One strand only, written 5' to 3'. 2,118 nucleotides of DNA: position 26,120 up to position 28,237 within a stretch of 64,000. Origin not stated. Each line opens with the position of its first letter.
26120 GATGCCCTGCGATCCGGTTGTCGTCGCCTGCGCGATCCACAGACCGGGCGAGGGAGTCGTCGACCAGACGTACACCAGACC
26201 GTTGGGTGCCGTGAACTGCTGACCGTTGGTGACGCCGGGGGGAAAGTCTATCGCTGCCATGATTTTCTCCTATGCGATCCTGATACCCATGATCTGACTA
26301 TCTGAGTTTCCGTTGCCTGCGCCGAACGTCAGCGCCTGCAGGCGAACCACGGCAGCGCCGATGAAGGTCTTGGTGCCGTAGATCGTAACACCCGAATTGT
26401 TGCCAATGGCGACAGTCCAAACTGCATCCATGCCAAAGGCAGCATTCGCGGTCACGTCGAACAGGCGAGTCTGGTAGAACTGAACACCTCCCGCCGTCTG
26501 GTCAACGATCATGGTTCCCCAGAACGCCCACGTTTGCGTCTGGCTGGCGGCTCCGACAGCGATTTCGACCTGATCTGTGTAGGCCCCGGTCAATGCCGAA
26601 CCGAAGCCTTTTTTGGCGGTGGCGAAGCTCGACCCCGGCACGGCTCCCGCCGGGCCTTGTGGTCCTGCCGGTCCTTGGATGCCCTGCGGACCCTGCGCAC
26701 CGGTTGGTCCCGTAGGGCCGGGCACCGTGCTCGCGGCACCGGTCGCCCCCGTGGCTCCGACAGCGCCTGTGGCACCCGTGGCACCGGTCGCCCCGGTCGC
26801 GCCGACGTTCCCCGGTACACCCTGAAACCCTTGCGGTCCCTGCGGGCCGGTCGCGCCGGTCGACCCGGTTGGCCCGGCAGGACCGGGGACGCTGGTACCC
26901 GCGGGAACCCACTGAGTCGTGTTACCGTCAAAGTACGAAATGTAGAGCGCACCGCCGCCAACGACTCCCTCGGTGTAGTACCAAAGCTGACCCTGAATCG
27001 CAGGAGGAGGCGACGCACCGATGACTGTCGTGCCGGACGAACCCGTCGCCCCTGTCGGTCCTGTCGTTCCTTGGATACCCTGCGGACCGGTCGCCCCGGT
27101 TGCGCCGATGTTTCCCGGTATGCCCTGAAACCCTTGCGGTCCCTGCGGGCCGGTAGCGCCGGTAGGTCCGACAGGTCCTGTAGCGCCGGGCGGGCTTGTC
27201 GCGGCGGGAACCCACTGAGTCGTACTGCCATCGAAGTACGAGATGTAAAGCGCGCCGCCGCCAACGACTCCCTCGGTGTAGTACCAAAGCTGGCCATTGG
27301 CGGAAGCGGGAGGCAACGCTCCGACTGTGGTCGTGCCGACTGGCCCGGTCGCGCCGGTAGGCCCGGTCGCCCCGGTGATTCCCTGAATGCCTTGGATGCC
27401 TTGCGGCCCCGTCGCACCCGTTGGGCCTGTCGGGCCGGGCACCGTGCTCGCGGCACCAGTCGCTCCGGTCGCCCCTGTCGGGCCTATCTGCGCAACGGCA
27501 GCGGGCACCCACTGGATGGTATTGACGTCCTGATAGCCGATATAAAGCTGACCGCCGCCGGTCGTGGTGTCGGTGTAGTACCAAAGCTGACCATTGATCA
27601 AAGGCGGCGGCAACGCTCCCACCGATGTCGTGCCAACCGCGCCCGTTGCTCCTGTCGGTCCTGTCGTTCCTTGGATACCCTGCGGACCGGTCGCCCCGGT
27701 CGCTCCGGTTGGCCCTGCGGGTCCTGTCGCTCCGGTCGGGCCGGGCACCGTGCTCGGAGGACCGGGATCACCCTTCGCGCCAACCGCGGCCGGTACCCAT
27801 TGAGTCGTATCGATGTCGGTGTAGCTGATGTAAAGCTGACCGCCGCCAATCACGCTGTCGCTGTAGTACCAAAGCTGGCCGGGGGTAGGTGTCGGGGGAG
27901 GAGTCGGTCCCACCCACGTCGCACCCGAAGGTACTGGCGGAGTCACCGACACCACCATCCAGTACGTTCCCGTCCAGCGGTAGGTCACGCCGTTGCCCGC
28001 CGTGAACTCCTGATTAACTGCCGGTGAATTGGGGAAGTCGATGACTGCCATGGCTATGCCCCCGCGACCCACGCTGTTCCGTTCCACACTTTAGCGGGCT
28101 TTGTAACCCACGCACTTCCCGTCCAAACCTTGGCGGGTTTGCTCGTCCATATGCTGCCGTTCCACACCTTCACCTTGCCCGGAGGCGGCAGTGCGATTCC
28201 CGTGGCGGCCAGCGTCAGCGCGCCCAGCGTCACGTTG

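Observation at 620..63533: Genome-wide ~10-fold over-representation of the heptamer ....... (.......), written through coding sequence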

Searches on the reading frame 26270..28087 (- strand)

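Call 16: search_protein_families(library=pfam, proteins=[window:26270-28087:-], max_evalue=0.01)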
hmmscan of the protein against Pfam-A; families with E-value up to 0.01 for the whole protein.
window:26270-28087:- (605 aa): 1 family
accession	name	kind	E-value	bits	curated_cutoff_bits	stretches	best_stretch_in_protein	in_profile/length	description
PF01391.23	Collagen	-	9.1e-30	102.7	27.2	4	299-352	5-58/60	Collagen triple helix repeat (20 copies)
